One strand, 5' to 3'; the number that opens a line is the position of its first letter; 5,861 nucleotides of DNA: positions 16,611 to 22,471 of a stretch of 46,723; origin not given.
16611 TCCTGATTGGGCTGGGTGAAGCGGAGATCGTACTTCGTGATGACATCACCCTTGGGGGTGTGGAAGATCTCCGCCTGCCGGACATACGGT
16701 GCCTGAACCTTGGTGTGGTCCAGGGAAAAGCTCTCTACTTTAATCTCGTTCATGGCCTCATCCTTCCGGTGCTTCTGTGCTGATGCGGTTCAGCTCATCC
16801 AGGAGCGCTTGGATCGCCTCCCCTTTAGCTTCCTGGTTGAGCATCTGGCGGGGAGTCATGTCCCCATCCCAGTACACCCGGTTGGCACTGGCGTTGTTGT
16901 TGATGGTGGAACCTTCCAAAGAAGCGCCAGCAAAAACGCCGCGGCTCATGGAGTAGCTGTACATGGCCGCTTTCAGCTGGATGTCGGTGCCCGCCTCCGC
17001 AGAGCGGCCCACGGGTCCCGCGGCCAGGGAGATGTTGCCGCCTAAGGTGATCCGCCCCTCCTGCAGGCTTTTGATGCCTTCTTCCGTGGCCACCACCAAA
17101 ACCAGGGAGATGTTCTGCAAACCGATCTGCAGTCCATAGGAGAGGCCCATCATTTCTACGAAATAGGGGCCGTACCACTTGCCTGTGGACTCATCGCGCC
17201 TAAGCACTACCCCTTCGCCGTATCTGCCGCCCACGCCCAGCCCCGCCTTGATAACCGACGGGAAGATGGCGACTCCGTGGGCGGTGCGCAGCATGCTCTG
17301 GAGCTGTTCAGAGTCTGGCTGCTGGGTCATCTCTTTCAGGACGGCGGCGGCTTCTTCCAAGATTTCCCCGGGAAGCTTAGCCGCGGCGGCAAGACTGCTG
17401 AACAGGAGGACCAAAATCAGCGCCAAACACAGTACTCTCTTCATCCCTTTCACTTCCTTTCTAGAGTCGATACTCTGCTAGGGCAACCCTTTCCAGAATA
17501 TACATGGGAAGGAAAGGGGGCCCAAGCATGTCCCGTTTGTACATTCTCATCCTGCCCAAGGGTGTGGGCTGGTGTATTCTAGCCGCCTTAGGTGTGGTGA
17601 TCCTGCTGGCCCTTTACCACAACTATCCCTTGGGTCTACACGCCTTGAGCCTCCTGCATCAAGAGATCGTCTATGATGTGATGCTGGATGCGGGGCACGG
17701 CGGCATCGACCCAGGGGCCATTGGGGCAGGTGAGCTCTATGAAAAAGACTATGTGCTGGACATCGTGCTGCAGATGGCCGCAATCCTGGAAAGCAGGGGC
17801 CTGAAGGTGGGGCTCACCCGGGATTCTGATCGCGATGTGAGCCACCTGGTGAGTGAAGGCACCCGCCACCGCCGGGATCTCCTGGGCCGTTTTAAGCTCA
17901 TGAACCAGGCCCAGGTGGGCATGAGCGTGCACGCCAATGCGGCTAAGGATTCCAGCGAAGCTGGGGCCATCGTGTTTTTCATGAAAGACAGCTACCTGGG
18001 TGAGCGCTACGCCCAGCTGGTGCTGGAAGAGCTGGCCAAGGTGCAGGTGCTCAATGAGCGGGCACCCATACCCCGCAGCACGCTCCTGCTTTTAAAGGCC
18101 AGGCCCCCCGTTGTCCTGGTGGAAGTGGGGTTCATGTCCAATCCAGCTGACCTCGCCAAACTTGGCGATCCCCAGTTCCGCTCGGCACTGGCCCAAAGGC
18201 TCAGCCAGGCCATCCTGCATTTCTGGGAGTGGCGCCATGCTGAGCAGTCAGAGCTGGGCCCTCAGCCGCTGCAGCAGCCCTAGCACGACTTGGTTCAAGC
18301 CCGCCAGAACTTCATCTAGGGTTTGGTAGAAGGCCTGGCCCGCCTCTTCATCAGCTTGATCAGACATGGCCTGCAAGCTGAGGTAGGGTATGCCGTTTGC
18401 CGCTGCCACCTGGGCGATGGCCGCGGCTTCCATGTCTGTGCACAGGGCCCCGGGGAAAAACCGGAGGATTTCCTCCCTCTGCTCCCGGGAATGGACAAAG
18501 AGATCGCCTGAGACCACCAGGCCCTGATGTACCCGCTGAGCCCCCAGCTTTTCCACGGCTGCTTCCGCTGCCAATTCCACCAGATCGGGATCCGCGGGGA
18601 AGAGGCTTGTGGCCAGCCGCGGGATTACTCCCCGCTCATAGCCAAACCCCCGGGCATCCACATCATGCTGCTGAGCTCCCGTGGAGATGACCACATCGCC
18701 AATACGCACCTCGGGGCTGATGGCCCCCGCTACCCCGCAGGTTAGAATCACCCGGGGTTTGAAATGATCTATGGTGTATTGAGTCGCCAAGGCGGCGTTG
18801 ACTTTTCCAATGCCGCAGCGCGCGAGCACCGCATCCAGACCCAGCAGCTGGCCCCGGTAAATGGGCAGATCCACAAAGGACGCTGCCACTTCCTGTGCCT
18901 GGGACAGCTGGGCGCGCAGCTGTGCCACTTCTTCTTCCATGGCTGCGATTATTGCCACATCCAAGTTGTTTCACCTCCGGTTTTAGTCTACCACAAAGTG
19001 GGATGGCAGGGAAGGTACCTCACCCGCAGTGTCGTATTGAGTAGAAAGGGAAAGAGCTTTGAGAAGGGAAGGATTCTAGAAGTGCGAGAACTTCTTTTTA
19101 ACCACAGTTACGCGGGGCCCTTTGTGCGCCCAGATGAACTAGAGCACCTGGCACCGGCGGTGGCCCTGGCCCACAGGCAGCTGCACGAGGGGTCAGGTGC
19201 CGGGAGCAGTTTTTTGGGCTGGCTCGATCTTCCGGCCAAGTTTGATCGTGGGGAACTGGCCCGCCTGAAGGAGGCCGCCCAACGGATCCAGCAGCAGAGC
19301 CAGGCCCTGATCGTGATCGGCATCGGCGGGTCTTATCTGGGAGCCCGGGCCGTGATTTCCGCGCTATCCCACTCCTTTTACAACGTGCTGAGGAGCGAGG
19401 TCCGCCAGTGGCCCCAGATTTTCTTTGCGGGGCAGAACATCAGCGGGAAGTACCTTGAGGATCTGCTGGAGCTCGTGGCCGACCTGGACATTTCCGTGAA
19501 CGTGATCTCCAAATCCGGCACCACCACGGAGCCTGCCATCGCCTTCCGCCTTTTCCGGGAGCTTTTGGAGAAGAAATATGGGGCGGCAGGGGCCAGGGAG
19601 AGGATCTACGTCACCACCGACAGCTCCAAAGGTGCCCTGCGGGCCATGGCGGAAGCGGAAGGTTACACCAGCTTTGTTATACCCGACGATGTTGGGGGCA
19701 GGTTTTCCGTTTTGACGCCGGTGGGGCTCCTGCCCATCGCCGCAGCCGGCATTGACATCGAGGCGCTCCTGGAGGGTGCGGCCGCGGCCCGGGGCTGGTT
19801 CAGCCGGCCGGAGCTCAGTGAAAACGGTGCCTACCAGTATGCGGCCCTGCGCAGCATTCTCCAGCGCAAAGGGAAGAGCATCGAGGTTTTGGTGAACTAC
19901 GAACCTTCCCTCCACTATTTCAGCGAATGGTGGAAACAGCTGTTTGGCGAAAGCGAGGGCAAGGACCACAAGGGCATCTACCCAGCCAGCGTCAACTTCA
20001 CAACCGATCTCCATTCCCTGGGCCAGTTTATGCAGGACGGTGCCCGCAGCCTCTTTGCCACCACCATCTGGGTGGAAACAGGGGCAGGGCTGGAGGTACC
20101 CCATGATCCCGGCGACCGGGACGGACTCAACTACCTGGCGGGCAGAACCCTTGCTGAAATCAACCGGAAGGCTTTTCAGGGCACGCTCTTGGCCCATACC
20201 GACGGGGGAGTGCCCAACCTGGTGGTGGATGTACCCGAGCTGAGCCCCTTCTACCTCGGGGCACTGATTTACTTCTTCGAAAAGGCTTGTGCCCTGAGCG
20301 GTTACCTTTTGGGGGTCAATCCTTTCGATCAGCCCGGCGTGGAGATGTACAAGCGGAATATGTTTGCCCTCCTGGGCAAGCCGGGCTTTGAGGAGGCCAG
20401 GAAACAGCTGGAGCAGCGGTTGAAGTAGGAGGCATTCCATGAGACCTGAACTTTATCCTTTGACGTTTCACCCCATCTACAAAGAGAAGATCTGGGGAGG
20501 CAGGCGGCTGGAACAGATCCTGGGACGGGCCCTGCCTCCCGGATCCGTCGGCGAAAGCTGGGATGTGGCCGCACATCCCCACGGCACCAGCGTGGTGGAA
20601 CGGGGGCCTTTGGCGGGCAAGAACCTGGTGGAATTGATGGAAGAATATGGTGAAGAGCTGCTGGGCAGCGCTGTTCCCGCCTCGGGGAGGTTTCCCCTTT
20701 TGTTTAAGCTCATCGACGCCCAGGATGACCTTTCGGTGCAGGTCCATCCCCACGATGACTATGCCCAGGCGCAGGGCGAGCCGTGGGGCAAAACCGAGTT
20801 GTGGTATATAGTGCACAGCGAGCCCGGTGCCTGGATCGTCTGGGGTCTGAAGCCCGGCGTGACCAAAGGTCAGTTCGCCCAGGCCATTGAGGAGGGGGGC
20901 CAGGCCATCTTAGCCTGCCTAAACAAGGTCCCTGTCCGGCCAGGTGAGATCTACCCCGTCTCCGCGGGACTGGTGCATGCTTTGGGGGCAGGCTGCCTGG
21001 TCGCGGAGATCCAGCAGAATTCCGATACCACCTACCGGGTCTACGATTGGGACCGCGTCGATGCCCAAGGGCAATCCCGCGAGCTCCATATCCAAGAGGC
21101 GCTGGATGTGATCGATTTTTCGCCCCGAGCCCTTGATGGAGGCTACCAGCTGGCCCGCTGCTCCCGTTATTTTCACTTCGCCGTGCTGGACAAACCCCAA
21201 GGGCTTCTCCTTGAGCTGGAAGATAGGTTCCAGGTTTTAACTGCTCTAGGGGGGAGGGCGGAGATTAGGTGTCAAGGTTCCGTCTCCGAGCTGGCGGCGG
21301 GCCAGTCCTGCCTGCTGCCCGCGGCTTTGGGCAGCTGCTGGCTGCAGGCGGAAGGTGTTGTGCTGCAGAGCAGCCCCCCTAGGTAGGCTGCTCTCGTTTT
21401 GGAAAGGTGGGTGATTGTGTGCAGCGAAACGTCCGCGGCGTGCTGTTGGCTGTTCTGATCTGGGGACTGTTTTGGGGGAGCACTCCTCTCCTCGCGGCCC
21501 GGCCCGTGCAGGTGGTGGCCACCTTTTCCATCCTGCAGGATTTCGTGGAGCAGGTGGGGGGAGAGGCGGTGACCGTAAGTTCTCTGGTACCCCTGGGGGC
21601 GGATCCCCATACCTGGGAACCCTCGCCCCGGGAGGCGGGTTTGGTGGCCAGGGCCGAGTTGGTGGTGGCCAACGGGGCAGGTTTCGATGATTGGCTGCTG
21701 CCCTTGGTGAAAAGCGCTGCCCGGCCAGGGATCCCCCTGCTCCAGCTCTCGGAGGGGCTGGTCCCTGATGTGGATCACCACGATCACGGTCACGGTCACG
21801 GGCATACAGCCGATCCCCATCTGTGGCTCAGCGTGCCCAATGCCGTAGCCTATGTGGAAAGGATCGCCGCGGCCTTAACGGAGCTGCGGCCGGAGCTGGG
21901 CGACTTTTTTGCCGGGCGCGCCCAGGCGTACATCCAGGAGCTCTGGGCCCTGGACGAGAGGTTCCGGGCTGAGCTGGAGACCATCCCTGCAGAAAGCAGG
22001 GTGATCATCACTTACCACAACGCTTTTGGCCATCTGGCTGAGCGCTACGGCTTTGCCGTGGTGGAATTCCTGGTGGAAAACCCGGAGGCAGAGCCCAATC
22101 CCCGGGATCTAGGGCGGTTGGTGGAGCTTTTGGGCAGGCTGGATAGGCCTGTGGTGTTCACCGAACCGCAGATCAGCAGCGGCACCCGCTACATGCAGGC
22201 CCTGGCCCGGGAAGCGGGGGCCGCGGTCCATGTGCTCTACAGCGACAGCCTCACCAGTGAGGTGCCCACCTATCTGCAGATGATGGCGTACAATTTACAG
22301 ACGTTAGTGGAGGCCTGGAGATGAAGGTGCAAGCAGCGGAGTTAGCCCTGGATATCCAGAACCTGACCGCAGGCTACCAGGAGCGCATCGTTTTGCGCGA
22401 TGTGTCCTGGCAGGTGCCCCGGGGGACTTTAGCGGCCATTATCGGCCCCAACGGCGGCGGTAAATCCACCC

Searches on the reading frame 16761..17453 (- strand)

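Call 43: search_protein_families(library=pfam, proteins=[window:16761-17453:-], max_evalue=0.001)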
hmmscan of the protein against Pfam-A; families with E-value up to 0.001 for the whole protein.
window:16761-17453:- (231 aa): 1 family
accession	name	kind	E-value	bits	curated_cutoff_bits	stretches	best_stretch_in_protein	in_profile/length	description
PF04366.17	Ysc84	-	3.5e-34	117.7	25.1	1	103-223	2-126/127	Las17-binding protein actin regulator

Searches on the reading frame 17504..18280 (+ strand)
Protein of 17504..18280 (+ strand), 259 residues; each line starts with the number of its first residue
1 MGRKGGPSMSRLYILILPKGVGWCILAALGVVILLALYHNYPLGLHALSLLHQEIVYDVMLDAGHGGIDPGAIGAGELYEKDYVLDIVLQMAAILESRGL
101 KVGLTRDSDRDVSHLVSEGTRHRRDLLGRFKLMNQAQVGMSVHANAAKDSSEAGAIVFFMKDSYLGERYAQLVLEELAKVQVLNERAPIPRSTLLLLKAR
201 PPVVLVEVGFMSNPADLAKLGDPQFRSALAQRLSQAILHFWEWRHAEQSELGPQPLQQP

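Call 43: search_protein_families(library=pfam, proteins=[window:17504-18280:+], max_evalue=0.001)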
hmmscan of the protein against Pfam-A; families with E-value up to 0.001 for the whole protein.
window:17504-18280:+ (259 aa): 1 family
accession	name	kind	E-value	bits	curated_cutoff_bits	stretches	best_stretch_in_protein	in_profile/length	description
PF01520.23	Amidase_3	-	5.7e-36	124.6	27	1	59-238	1-173/174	N-acetylmuramoyl-L-alanine amidase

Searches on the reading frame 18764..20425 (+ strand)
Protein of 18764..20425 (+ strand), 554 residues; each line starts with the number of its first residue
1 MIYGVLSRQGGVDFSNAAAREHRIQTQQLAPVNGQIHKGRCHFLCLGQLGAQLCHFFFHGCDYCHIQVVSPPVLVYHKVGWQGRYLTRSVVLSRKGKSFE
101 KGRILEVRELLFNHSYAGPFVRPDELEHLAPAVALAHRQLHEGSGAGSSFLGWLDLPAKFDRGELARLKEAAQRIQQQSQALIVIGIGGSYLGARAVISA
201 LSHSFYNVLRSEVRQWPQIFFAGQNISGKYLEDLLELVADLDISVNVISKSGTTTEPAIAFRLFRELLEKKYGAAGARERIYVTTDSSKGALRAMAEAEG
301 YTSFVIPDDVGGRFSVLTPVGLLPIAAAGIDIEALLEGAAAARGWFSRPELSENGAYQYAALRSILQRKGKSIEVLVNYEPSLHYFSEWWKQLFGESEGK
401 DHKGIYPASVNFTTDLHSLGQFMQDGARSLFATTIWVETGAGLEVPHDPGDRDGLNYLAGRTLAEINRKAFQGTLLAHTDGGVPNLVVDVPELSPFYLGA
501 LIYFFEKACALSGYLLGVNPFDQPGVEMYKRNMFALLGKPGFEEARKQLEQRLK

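Call 43: search_protein_families(library=pfam, proteins=[window:18764-20425:+], max_evalue=0.001)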
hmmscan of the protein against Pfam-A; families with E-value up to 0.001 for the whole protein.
window:18764-20425:+ (554 aa): 1 family
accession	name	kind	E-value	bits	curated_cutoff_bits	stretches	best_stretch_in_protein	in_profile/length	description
PF00342.24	PGI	-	8.9e-24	84.4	22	2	180-430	97-337/486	Phosphoglucose isomerase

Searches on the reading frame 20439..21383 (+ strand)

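Call 15: search_protein_families(library=pfam, proteins=[window:20439-21383:+], max_evalue=0.001)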
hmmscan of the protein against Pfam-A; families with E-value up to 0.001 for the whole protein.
window:20439-21383:+ (315 aa): 2 families
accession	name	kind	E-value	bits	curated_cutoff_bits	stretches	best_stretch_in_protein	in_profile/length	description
PF20511.4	PMI_typeI_cat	-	7e-15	55.8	22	1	11-110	5-108/143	Phosphomannose isomerase type I, catalytic domain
PF21621.3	MPI_cupin_dom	-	1.8e-05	25.1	27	1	242-311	8-77/79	Mannose-6-phosphate isomerase, cupin domain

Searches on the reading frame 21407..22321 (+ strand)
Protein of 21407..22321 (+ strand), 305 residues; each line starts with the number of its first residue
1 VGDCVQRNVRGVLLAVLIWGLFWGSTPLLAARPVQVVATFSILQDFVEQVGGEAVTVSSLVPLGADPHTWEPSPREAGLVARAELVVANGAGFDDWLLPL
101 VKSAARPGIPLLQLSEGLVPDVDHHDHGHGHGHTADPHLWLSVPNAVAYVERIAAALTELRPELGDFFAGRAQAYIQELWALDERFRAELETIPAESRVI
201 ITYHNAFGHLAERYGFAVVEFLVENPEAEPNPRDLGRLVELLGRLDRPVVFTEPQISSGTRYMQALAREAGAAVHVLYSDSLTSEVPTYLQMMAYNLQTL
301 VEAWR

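Call 15: search_protein_families(library=pfam, proteins=[window:21407-22321:+], max_evalue=0.001)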
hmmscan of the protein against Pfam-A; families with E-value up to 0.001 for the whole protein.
window:21407-22321:+ (305 aa): 1 family
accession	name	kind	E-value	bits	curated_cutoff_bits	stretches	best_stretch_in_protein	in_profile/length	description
PF01297.22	ZnuA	-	1.1e-77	261.6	29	1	36-303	1-263/263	Zinc-uptake complex component A periplasmic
